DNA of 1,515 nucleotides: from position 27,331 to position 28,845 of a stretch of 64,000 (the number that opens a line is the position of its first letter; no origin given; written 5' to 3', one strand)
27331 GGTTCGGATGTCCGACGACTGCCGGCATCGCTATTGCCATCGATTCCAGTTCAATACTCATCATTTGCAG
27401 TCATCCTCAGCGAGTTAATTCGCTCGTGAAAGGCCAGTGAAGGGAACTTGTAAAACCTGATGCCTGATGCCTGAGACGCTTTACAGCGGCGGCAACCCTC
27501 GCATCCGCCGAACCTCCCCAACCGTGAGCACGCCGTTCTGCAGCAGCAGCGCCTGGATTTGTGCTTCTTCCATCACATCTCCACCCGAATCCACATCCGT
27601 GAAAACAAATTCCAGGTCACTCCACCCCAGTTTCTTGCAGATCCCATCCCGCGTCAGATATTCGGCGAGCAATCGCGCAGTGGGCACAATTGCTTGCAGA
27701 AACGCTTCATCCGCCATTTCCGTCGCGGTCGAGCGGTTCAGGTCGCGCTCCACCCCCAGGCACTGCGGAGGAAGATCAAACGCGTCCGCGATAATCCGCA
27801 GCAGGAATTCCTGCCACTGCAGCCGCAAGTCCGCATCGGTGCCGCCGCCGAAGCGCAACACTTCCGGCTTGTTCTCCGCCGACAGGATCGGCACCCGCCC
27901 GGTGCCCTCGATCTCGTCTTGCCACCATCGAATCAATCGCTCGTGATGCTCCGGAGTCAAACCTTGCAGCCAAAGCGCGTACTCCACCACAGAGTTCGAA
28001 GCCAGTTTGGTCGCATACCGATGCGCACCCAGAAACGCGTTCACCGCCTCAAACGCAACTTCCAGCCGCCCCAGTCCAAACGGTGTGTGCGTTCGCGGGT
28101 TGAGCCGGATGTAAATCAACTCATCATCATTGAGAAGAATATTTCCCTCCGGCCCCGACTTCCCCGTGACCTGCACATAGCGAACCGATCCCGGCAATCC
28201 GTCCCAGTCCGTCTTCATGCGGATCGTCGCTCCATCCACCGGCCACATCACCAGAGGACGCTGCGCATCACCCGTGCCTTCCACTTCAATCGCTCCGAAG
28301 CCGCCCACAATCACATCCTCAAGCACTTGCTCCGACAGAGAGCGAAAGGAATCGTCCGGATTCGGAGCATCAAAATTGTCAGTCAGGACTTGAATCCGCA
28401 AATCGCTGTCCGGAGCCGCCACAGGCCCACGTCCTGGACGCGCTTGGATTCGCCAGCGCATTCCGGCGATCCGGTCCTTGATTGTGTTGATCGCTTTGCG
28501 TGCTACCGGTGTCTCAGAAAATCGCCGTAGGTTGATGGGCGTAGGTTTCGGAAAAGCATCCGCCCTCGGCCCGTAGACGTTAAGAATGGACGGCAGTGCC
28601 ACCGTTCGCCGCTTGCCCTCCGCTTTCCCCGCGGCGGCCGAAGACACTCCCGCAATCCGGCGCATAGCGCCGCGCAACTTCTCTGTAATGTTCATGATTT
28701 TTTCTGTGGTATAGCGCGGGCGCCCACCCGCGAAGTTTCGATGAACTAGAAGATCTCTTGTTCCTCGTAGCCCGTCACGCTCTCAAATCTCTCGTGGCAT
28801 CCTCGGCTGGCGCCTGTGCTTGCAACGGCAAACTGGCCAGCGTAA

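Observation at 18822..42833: Integrase-less, replication-less phage-like element with fully intact structural genes: domesticated (GTA-like) particle locus or decaying prophage?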

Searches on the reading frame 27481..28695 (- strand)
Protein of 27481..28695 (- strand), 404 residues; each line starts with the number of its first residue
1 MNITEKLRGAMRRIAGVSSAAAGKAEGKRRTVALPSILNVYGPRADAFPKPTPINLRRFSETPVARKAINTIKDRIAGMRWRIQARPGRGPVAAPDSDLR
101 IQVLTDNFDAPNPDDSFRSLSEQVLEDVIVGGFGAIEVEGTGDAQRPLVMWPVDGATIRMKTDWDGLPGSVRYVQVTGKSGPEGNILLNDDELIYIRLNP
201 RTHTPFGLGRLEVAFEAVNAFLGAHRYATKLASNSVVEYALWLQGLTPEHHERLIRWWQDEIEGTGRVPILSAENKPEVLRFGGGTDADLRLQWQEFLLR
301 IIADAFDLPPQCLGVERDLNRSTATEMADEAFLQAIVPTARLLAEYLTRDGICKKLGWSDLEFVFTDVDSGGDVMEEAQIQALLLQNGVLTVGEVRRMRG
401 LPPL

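Call 5: search_protein_families(library=pfam, proteins=[window:27481-28695:-], max_evalue=0.01)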
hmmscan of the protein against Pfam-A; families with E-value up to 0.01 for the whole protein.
window:27481-28695:- (404 aa): 2 families
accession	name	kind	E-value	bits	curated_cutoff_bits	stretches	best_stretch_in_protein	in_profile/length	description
PF04860.17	Phage_portal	-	3.5e-42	145.2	39.1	1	63-400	1-321/321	Phage portal protein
PF06074.18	Portal_Mu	-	0.0012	18.7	23.9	1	66-217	14-149/336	Portal protein of Mu bacteriophage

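Call 7: search_protein_families(library=phrogs, proteins=[window:27481-28695:-], max_evalue=0.01)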
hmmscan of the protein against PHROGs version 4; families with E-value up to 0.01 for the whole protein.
window:27481-28695:- (404 aa): 3 families
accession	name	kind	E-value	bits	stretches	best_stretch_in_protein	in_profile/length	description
phrog_2662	-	head and packaging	5.6e-36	125.4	1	15-404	13-408/717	portal protein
phrog_12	-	head and packaging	2.6e-23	83.9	1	55-404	86-418/646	portal protein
phrog_5929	-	head and packaging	0.00092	19.6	1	244-404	25-185/228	portal protein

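Call 11: find_encoding_contigs(protein=window:27481-28695:-, flank=10000, max_places=6)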
Protein window:27481-28695:- (404 aa): no gene with exactly this product is on record in the collection.

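Call 13: find_homologous_proteins(query=window:27481-28695:-, max_evalue=0.00001)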
Query window:27481-28695:- (404 aa): 5200 proteins with E <= 0.00001 among 8000 candidates; the best 120 are listed.
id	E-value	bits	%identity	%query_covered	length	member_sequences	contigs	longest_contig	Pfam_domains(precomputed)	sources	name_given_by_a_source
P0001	4.3e-263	890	97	100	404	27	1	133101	PF04860.18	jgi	jgi:hypothetical protein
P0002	4.3e-259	877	96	100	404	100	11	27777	PF04860.18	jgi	jgi:hypothetical protein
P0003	2.3e-256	868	95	100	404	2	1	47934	PF04860.18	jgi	jgi:hypothetical protein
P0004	8.9e-252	853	94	100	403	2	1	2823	PF04860.18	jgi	jgi:phage portal protein BeeE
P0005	3.2e-242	822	89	100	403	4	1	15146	PF04860.18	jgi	jgi:hypothetical protein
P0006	1.5e-238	810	89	100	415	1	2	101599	PF04860.18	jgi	jgi:hypothetical protein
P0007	3.4e-237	805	88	100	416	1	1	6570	PF04860.18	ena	-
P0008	8.6e-237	804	88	100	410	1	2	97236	PF04860.18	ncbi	ncbi:MAG: phage portal protein [Terriglobales bacterium]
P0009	7.1e-236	801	87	100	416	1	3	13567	PF04860.18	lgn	-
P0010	3.4e-235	799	88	100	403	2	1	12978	PF04860.18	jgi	jgi:phage portal protein BeeE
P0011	5.3e-235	798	87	100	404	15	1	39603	PF06074.19,PF04860.18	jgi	jgi:phage portal protein BeeE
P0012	9.8e-235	797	87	100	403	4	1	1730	PF04860.18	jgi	jgi:hypothetical protein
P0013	3.1e-234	795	87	100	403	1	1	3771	PF06074.19,PF04860.18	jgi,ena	-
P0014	6.2e-234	794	88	100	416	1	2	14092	PF04860.18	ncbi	ncbi:MAG: phage portal protein [Terriglobales bacterium]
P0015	8.6e-234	794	87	100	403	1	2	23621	PF04860.18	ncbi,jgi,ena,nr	ncbi:MAG TPA: phage portal protein [Terriglobales bacterium]|nr:phage portal protein [Terriglobales 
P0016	1.1e-233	794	86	100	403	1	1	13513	PF04860.18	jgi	-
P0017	1.3e-233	793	86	100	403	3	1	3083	PF04860.18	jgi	jgi:hypothetical protein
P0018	1.6e-233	793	87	100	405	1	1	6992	PF04860.18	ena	-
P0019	6.1e-233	791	86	100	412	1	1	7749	PF04860.18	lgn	-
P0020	9.1e-233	791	88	100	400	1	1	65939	PF04860.18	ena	-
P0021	1.7e-232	790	88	100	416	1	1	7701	PF04860.18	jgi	-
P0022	2.4e-232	789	85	100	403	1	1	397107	PF06074.19,PF04860.18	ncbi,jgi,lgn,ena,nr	ncbi:MAG TPA: phage portal protein [Terriglobales bacterium]|nr:phage portal protein [Terriglobales 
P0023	2.4e-232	789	87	100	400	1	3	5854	PF04860.18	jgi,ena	-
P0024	2.7e-232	789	86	100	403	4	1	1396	PF04860.18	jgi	jgi:hypothetical protein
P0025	5.8e-232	788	89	98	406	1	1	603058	PF04860.18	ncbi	-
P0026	1.0e-231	787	86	100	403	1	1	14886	PF06074.19,PF04860.18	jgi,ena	-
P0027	1.2e-231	787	87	100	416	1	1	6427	PF04860.18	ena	-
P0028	2.2e-231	786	87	100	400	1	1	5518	PF04860.18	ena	-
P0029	5.7e-231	785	88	98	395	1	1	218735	PF04860.18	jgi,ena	-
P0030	1.2e-230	784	86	100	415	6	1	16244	PF04860.18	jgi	jgi:hypothetical protein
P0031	1.9e-230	783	86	100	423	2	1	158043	PF04860.18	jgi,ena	-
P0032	2.4e-230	783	86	100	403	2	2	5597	PF04860.18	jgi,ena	-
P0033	5.2e-230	782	88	98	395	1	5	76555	PF04860.18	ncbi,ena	-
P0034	1.2e-229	780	89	98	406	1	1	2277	PF04860.18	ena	-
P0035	3.1e-229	779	85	100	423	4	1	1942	PF04860.18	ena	-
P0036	4.1e-228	775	87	97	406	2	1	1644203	PF04860.18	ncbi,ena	-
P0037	4.6e-228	775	85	100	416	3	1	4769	PF04860.18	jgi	-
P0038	7.8e-228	774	86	100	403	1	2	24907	PF04860.18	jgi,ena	-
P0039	1.1e-227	774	86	100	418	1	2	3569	PF04860.18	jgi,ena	-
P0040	1.8e-227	773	86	100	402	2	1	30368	PF06074.19,PF04860.18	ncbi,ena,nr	ncbi:MAG TPA: phage portal protein [Terriglobales bacterium]|nr:phage portal protein [Terriglobales 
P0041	2.6e-227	773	86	100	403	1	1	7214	PF04860.18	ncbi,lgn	-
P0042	4.3e-227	772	84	100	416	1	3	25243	PF04860.18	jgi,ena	-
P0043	1.9e-226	770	85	100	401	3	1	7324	PF04860.18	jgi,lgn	-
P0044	3.2e-226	769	87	98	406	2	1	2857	PF04860.18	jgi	-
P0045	3.3e-226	769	83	100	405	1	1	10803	PF04860.18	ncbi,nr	ncbi:MAG: phage portal protein [Acidobacteriota bacterium]|nr:phage portal protein [Acidobacteriota 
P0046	1.3e-225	767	83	100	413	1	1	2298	PF04860.18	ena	-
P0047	1.5e-225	767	85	100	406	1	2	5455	PF04860.18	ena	-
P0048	7.3e-225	765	83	100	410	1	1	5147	PF06074.19,PF04860.18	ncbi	-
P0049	1.9e-224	763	85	100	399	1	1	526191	PF06074.19,PF04860.18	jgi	jgi:phage portal protein BeeE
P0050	2.9e-224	763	84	100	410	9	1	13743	PF04860.18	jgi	jgi:phage portal protein BeeE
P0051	3.4e-224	762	85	100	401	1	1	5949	PF04860.18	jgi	jgi:phage portal protein BeeE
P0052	8.6e-224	761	84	100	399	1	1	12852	PF04860.18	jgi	jgi:hypothetical protein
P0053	1.0e-223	761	84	100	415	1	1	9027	PF04860.18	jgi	jgi:Phage portal protein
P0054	2.2e-223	760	85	100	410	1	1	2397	PF04860.18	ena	-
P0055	3.1e-223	759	84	100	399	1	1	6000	PF04860.18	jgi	jgi:hypothetical protein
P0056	3.5e-223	759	84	100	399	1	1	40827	PF04860.18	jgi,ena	-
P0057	4.2e-223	759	83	100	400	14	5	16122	PF04860.18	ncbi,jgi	-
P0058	1.0e-222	757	83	100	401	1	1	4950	PF04860.18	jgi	jgi:phage portal protein BeeE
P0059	1.6e-222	757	84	100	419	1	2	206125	PF04860.18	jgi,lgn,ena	-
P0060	1.9e-222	757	84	100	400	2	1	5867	PF04860.18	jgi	jgi:phage portal protein BeeE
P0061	6.9e-222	755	81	100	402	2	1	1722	PF06074.19,PF04860.18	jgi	jgi:phage portal protein BeeE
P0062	2.1e-221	753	82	100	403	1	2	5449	PF06074.19,PF04860.18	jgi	jgi:hypothetical protein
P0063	7.7e-221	751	84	100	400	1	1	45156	PF06074.19,PF04860.18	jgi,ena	-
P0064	1.3e-220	751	83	100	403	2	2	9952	PF04860.18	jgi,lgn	jgi:phage portal protein BeeE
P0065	1.3e-220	751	88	93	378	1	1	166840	PF04860.18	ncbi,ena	-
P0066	1.3e-220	751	84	98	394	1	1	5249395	PF04860.18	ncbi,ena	-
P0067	1.9e-220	750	81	100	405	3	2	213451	PF04860.18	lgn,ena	-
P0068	4.0e-220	749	83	100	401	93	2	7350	PF04860.18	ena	-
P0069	8.7e-220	748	88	92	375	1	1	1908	PF04860.18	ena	-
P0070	8.7e-220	748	83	100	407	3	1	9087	PF04860.18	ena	-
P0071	1.3e-219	747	82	100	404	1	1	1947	PF04860.18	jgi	-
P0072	1.4e-219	747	82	100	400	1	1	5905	PF04860.18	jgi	-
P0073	1.8e-219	747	80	100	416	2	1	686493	PF04860.18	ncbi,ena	-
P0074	3.2e-219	746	82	100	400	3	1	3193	PF04860.18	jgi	jgi:phage portal protein BeeE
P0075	3.9e-219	746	81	100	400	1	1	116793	PF04860.18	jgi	jgi:phage portal protein BeeE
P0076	4.3e-219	746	83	100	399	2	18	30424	PF04860.18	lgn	-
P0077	5.6e-219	745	82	100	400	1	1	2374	PF04860.18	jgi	jgi:phage portal protein BeeE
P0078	1.1e-218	744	82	100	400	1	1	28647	PF04860.18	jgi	jgi:HK97 family phage portal protein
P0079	1.1e-218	744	81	100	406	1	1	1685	PF04860.18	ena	-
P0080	1.2e-218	744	85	93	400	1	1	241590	PF04860.18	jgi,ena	-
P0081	1.3e-218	744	82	100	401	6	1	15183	PF04860.18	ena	-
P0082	1.7e-218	744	81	100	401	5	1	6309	PF06074.19,PF04860.18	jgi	jgi:hypothetical protein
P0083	3.9e-218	742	78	100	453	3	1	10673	PF06074.19,PF04860.18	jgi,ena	-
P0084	5.5e-218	742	82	100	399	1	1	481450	PF04860.18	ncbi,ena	-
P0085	6.3e-218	742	81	100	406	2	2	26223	PF04860.18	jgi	jgi:hypothetical protein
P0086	1.1e-217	741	82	100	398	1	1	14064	PF04860.18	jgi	jgi:phage portal protein BeeE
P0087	3.0e-217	739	82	100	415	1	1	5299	PF06074.19,PF04860.18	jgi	jgi:HK97 family phage portal protein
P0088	3.8e-217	739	81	100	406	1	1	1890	PF04860.18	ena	-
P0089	4.1e-217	739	82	100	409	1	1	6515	PF04860.18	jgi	jgi:phage portal protein BeeE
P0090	5.1e-217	739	81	100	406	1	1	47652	PF04860.18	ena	-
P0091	6.8e-217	738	82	100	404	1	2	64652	PF04860.18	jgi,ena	-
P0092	1.0e-216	738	83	98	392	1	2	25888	PF06074.19,PF04860.18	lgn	-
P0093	1.1e-216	738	83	98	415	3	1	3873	PF06074.19,PF04860.18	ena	-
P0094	1.2e-216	738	79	100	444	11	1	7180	PF04860.18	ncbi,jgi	jgi:phage portal protein BeeE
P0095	1.3e-216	737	81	100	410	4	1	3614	PF04860.18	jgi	jgi:phage portal protein BeeE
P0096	2.1e-216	737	80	100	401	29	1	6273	PF04860.18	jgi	jgi:phage portal protein BeeE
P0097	2.2e-216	737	81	100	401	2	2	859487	PF04860.18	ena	-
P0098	2.7e-216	736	81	100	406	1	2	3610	PF04860.18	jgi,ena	-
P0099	5.0e-216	735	83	98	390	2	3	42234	PF04860.18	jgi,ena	-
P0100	1.0e-215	734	84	95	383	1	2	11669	PF06074.19,PF04860.18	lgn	-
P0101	1.1e-215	734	84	95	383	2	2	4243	PF06074.19,PF04860.18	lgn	-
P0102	1.5e-215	734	81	99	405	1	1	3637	PF04860.18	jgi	jgi:HK97 family phage portal protein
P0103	1.7e-215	734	81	100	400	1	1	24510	PF04860.18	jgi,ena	-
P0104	1.8e-215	734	83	98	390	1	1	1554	PF04860.18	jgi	-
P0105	1.8e-215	734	80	100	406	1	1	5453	PF04860.18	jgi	jgi:portal protein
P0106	3.3e-215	733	81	100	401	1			PF06074.19,PF04860.18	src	-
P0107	3.8e-215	733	82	98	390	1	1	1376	PF04860.18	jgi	jgi:phage portal protein BeeE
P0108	4.2e-215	732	80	100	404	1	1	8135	PF04860.18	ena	-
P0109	5.4e-215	732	80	100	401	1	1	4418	PF04860.18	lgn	-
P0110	6.7e-215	732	83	98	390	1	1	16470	PF04860.18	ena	-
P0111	8.4e-215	731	80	100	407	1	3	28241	PF04860.18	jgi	jgi:phage portal protein BeeE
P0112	1.1e-214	731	81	100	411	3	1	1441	PF04860.18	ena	-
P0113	1.5e-214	731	79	100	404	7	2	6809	PF04860.18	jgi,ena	jgi:HK97 family phage portal protein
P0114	2.0e-214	730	80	100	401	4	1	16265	PF04860.18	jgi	jgi:phage portal protein BeeE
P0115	2.1e-214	730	79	100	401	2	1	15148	PF04860.18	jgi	jgi:HK97 family phage portal protein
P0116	3.1e-214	730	79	100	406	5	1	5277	PF04860.18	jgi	jgi:phage portal protein BeeE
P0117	6.3e-214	729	80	100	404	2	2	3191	PF04860.18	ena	-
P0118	9.9e-214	728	80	100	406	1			PF04860.18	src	-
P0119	1.3e-213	728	80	100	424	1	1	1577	PF04860.18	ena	-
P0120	2.5e-213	727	81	100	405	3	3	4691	PF06074.19,PF04860.18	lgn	-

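Call 15: find_encoding_contigs(protein=P0066, flank=10000, max_places=2)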
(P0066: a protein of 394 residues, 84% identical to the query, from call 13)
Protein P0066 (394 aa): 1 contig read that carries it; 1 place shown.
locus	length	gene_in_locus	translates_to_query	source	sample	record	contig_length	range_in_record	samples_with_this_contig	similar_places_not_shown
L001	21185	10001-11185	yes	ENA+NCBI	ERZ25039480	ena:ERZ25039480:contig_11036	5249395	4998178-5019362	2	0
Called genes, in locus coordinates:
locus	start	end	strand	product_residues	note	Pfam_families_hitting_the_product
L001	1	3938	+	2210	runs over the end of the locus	-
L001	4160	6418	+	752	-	PF22842:Pel9A-like_beta_helix (faint), PF13229:Beta_helix (weak), PF01522:Polysacc_deac_1 (faint)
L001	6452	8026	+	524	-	-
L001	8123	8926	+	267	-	PF20613:HipA_2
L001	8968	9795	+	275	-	PF11236:DUF3037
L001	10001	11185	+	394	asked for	PF04860:Phage_portal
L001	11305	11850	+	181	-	-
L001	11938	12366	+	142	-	-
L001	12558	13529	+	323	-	-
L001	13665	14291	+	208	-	-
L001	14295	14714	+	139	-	-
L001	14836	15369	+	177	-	-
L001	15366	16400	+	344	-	-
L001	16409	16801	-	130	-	PF04542:Sigma70_r2 (weak)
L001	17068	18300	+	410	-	-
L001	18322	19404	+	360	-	-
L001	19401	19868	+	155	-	-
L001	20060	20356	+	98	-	-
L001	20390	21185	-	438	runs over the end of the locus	PF00364:Biotin_lipoyl, PF25917:BSH_RND (weak), PF25997:BSH_YhbJ (faint), PF02817:E3_binding, PF00198:2-oxoacid_dh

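Call 16: find_encoding_contigs(protein=P0036, flank=10000, max_places=2)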
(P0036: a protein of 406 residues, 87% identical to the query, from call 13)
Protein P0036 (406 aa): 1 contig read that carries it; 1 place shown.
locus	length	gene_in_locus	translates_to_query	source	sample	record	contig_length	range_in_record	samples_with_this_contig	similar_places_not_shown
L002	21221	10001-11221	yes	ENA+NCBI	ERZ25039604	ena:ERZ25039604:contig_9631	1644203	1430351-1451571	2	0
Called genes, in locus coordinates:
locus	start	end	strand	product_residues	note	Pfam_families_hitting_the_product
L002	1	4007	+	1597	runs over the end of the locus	-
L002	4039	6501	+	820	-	PF22842:Pel9A-like_beta_helix (faint), PF13229:Beta_helix (weak)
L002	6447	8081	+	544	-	-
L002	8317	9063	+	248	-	PF20613:HipA_2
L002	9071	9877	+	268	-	PF11236:DUF3037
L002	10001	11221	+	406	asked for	PF04860:Phage_portal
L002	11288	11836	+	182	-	-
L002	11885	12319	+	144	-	-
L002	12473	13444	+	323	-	-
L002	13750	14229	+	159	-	-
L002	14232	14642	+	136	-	-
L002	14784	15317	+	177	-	-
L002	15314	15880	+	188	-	-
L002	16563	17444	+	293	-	-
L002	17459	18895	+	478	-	-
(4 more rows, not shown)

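Call 25: find_related_loci(query=A1, collection=genome_contigs, flank=10000)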
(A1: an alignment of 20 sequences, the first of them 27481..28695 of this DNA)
Query A1 (404 aa) in genome_contigs; peptide patterns used: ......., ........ (x = any residue, [..] = any of these).
599 stretches matched a pattern (row limit reached: there are more); 572 encode a relative of the query (tblastn E <= 1e-3); the best 80 are kept; 80 distinct loci.
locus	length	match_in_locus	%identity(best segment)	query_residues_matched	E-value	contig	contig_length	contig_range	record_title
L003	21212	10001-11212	97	1-404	0e+0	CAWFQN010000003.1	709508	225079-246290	MAG: uncultured Acidobacteriota bacterium isolate MFD05705.bin.1.7 genome assembly, contig: contig_17348, whole genome s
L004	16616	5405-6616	95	1-404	0e+0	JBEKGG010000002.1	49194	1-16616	MAG: Terriglobales bacterium isolate SPRUCE 248 SPRUCE_248_2, whole genome shotgun sequence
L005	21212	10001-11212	95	1-404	0e+0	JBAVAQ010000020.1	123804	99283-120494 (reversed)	MAG: Terriglobales bacterium isolate MFD09235_ilm_asm_bin5 k127_370445, whole genome shotgun sequence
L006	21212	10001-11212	94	1-404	0e+0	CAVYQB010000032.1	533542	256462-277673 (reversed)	MAG: uncultured Acidobacteriota bacterium isolate MFD09222.bin.1.225 genome assembly, contig: contig_38245, whole genome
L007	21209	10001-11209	89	1-404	0e+0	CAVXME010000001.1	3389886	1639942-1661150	MAG: Terriglobales bacterium isolate MFD01689.bin.1.23 genome assembly, contig: contig_15185, whole genome shotgun seque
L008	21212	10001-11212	87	1-404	0e+0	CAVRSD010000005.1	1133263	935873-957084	MAG: Terriglobia bacterium isolate MFD04540.bin.1.72 genome assembly, contig: contig_1753, whole genome shotgun sequence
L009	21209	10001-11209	88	1-404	0e+0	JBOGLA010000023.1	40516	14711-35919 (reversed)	MAG: Terriglobales bacterium isolate TC-S_metawrap_bin.7 k127_135665, whole genome shotgun sequence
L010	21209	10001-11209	88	1-404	0e+0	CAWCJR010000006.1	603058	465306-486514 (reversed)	MAG: uncultured Acidobacteriaceae bacterium isolate MFD09603.bin.2.234 genome assembly, contig: contig_30723, whole geno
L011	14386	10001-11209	87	1-404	0e+0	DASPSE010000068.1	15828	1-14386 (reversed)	MAG TPA_asm: Terriglobales bacterium isolate SMAG_U12243 k141_305443, whole genome shotgun sequence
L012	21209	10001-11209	86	1-404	0e+0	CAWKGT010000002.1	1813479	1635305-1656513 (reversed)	MAG: uncultured Acidobacteriaceae bacterium isolate MFD09603.bin.1.24 genome assembly, contig: contig_2846, whole genome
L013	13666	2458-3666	87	1-404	0e+0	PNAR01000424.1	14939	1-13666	MAG: Acidobacteriaceae bacterium isolate palsa_188 73.20110800_P1D.77_contig_15017, whole genome shotgun sequence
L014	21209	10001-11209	85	1-404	0e+0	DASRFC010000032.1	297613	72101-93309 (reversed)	MAG TPA_asm: Terriglobales bacterium isolate SMAG_U10022 k141_232883, whole genome shotgun sequence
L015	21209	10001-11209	85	1-404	0e+0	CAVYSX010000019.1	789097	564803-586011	MAG: uncultured Acidobacteriota bacterium isolate MFD05521.bin.2.7 genome assembly, contig: contig_83872, whole genome s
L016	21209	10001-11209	84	1-404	0e+0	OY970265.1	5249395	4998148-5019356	MAG: uncultured Acidobacteriota bacterium isolate MFD01476.bin.1.56 genome assembly, chromosome: 1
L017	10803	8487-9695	83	1-404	0e+0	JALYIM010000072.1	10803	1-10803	MAG: Acidobacteriota bacterium isolate HIE bin25 SD1475-77_k127_1634578, whole genome shotgun sequence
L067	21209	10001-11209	72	1-404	0e+0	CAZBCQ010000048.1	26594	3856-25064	MAG TPA_asm: uncultured Terriglobales bacterium isolate SRP272529_co2_229 genome assembly, contig: NODE_2807_length_2659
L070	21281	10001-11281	70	1-404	0e+0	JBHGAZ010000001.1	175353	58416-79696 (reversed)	MAG: Terriglobales bacterium isolate SBS.BIN.64 SBSBIN64_contig_1, whole genome shotgun sequence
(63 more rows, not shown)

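Call 52: search_protein_families(library=pfam, proteins=[L001:8123-8926:+, L001:8968-9795:+], max_evalue=0.01)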
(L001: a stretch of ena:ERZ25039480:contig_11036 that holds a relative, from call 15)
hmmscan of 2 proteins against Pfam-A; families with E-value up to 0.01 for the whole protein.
L001:8123-8926:+ (267 aa): 2 families
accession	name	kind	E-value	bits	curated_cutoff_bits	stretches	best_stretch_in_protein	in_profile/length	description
PF20613.4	HipA_2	-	5.3e-08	32.9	27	1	10-84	6-79/240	HipA-like kinase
PF07804.18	HipA_C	-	0.0015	18.7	30.5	1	14-70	4-62/213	HipA-like C-terminal domain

L001:8968-9795:+ (275 aa): 1 family
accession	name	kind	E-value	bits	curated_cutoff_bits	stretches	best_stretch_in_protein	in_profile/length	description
PF11236.13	DUF3037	-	2.7e-19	70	22.6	1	10-120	2-117/118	Protein of unknown function (DUF3037)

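Call 53: find_related_loci(query=A1, collection=viral_contigs, flank=10000)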
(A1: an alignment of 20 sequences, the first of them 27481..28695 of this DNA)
Query A1 (404 aa) in viral_contigs; peptide patterns used: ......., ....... (x = any residue, [..] = any of these).
51 stretches matched a pattern; 24 encode a relative of the query (tblastn E <= 1e-3); 24 distinct loci.
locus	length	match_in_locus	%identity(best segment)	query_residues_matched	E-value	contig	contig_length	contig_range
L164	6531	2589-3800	96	1-404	0e+0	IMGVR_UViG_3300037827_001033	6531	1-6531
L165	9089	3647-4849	75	1-404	0e+0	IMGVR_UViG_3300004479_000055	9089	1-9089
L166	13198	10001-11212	76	1-404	0e+0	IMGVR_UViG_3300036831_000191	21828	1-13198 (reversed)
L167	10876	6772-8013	74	1-404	0e+0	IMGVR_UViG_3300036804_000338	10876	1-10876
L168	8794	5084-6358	71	1-401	0e+0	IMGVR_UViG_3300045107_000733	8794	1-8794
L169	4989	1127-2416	69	1-404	0e+0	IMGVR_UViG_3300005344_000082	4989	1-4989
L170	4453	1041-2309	70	1-401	0e+0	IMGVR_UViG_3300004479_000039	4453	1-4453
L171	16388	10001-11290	69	1-401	0e+0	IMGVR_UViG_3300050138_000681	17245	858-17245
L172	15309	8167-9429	69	1-401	0e+0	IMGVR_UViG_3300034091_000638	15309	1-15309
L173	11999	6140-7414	65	1-404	5e-180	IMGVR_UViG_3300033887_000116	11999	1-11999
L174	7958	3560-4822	68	1-401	6e-178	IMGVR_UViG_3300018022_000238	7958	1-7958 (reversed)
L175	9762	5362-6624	68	1-401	1e-177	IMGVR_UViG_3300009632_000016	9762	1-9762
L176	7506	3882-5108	64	1-404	2e-167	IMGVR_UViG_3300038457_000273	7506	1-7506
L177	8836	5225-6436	64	1-404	5e-166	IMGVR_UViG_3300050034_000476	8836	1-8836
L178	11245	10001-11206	63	1-401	1e-160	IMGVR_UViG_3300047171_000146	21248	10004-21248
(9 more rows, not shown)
